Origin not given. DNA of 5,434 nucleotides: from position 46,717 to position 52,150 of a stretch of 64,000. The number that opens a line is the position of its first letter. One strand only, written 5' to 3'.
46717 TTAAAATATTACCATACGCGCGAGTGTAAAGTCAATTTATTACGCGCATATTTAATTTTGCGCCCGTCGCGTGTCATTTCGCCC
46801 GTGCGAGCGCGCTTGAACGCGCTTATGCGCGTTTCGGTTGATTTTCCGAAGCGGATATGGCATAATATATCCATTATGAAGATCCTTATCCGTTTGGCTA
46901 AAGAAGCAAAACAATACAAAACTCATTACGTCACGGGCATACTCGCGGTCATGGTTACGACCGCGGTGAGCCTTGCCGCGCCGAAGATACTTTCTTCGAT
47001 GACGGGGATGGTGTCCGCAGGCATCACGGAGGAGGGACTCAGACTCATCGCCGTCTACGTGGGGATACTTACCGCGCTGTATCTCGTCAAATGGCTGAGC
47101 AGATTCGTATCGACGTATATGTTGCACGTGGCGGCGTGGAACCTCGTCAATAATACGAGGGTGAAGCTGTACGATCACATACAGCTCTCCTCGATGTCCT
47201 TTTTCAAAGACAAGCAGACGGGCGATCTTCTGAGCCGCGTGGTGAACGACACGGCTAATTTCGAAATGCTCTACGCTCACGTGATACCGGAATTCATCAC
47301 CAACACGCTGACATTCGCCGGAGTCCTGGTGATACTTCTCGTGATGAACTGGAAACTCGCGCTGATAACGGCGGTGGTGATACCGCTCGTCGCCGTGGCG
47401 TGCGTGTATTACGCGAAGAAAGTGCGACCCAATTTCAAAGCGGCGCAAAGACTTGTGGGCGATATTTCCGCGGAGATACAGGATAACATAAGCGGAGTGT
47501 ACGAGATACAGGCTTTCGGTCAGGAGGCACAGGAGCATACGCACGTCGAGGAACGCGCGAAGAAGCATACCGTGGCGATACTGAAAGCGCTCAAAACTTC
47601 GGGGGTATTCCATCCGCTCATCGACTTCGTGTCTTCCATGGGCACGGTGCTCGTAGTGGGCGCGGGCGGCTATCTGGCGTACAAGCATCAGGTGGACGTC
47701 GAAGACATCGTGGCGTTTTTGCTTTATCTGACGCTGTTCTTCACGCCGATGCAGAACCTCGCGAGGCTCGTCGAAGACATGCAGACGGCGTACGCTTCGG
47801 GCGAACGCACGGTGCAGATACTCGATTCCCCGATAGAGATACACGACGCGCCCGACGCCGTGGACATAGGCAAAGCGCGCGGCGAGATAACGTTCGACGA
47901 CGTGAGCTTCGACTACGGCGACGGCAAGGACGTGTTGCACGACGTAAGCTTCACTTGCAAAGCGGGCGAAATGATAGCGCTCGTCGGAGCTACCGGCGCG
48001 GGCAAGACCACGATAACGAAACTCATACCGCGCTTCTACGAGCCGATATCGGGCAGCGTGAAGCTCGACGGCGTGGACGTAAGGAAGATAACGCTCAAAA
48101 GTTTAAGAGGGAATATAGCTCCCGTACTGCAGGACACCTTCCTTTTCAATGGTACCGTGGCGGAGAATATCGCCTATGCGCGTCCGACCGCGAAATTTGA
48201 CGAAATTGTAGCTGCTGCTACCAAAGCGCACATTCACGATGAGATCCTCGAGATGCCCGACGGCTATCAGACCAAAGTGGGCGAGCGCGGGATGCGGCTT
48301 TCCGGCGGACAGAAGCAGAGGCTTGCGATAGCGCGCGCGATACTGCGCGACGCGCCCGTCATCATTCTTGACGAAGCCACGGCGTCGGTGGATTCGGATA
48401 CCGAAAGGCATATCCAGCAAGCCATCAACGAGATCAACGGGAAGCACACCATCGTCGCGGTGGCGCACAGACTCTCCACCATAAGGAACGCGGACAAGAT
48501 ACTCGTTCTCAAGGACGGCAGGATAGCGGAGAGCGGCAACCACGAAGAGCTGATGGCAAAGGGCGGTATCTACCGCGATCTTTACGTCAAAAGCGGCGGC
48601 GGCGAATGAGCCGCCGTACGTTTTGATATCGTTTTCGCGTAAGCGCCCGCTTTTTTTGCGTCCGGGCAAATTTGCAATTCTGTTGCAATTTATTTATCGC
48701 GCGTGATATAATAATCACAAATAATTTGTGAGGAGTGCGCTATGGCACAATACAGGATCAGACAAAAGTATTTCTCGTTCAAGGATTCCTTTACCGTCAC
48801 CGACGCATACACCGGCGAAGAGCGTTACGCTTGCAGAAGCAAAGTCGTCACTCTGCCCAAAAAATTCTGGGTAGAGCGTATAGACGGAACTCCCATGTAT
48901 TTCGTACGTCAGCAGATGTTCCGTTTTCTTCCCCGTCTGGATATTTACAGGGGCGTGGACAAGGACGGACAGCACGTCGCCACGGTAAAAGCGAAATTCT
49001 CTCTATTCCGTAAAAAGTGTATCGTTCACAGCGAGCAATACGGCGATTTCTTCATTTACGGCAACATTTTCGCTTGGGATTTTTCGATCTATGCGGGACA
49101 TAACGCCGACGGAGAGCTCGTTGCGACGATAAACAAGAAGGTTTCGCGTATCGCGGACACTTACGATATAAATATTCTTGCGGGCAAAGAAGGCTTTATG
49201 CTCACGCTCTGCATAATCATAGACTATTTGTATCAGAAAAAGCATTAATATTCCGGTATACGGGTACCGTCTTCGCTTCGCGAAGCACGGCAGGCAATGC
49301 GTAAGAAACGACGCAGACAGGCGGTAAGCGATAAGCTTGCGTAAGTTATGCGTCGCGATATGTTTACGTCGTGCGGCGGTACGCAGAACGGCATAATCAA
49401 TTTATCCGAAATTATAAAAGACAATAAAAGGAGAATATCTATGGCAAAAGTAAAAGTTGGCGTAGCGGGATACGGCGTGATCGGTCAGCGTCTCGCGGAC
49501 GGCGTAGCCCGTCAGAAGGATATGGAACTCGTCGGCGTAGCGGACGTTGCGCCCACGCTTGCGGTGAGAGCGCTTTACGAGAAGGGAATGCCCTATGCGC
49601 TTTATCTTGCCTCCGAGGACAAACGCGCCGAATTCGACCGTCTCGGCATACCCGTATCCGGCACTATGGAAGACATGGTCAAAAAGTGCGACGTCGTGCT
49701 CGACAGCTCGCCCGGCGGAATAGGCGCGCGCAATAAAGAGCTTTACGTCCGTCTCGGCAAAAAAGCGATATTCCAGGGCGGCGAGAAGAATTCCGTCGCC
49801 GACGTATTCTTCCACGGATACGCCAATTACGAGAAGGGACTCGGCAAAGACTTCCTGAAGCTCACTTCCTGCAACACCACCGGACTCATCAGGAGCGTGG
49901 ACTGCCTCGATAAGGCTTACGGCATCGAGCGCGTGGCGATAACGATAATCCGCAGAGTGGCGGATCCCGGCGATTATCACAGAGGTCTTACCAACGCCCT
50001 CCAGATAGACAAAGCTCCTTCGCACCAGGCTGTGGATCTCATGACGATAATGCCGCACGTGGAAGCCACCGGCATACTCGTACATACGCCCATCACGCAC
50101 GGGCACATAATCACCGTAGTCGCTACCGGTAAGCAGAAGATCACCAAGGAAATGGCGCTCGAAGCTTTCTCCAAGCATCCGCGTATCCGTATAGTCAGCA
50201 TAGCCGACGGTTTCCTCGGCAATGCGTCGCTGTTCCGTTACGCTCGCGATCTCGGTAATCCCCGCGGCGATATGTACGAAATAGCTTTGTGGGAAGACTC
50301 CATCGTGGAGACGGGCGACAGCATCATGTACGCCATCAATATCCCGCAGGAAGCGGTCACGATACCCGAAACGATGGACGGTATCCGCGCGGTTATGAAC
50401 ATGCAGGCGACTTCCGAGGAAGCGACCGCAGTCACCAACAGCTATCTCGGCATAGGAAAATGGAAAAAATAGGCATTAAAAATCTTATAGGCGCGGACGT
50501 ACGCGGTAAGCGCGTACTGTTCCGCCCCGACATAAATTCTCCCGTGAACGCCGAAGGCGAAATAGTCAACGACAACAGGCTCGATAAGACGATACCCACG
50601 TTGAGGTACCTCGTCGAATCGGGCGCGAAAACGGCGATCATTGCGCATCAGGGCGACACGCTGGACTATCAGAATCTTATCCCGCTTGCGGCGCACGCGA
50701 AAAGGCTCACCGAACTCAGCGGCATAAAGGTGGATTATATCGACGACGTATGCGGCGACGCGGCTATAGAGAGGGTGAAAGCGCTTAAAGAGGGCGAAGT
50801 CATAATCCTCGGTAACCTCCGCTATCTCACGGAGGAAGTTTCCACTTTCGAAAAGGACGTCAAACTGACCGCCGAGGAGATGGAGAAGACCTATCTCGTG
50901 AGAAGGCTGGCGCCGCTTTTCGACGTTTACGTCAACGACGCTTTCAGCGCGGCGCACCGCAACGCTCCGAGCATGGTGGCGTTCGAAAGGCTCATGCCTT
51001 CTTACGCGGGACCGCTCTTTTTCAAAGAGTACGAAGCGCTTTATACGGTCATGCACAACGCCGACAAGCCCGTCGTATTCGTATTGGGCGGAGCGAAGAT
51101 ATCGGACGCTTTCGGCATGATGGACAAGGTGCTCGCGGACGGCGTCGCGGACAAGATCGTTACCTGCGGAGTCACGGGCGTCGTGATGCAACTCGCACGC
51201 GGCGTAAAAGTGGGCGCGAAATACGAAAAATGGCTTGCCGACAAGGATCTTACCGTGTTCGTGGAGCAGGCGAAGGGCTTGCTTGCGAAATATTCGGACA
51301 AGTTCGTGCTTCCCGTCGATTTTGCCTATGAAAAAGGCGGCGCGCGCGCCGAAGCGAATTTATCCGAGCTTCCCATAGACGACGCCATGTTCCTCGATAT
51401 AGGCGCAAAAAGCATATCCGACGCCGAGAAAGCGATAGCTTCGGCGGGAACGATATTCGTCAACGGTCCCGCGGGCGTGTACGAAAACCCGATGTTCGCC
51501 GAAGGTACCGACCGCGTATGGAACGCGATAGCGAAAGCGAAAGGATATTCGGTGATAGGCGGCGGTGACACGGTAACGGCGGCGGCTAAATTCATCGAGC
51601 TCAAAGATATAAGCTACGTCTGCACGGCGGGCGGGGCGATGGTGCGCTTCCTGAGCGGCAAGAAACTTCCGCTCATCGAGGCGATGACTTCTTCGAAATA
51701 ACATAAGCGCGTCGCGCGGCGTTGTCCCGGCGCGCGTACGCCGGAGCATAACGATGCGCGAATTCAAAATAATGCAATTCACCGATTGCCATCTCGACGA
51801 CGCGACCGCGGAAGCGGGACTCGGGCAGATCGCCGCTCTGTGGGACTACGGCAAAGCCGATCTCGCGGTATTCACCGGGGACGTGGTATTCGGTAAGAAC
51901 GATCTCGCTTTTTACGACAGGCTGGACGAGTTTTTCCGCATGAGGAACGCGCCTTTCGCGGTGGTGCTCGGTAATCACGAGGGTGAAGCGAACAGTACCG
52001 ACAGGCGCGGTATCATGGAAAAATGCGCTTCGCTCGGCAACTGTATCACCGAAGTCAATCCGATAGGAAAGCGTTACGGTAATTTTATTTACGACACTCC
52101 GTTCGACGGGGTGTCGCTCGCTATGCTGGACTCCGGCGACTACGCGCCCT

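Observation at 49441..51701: Archaeal-type gap-pgk pair in a bacterial chromosome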

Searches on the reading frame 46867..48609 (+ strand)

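Call 68: search_protein_families(library=pfam, proteins=[window:46867-48609:+])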
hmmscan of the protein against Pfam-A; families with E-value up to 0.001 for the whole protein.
window:46867-48609:+ (580 aa): 3 families
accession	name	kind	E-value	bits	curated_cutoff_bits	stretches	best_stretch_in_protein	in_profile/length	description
PF00664.28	ABC_membrane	-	2.8e-46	158.8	28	1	24-295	4-274/274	ABC transporter transmembrane region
PF00005.33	ABC_tran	-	3.9e-34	118.6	25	1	357-506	1-137/137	ABC transporter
PF02463.25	SMC_N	-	1.2e-05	25.3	40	1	337-547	135-210/220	RecF/RecN/SMC N terminal domain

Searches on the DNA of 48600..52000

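Call 14: search_rna_families(source=window, start=48600, end=52000, threshold=evalue, max_evalue=1)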
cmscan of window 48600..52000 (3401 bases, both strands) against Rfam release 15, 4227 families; matches with E-value up to 1: 1.
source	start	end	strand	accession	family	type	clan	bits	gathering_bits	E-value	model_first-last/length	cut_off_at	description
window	51661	51747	+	RF02813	PA5194_thermometer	Cis-reg; thermoregulator;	-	25.3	60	0.047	1-105/105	no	Pseudomonas PA5194 thermometer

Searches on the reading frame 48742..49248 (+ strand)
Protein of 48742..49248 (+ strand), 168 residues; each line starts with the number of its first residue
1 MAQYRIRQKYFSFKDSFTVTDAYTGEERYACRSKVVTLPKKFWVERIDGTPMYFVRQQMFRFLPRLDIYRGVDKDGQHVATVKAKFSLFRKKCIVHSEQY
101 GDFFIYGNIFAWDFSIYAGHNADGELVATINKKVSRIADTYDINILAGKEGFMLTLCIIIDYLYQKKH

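Call 68: search_protein_families(library=pfam, proteins=[window:48742-49248:+])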
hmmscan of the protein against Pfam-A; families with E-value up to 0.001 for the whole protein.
window:48742-49248:+ (168 aa): 1 family
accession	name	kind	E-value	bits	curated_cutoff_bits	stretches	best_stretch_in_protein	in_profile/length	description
PF04525.18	LOR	-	2e-09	37.8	24.5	1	12-143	25-170/187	LURP-one-related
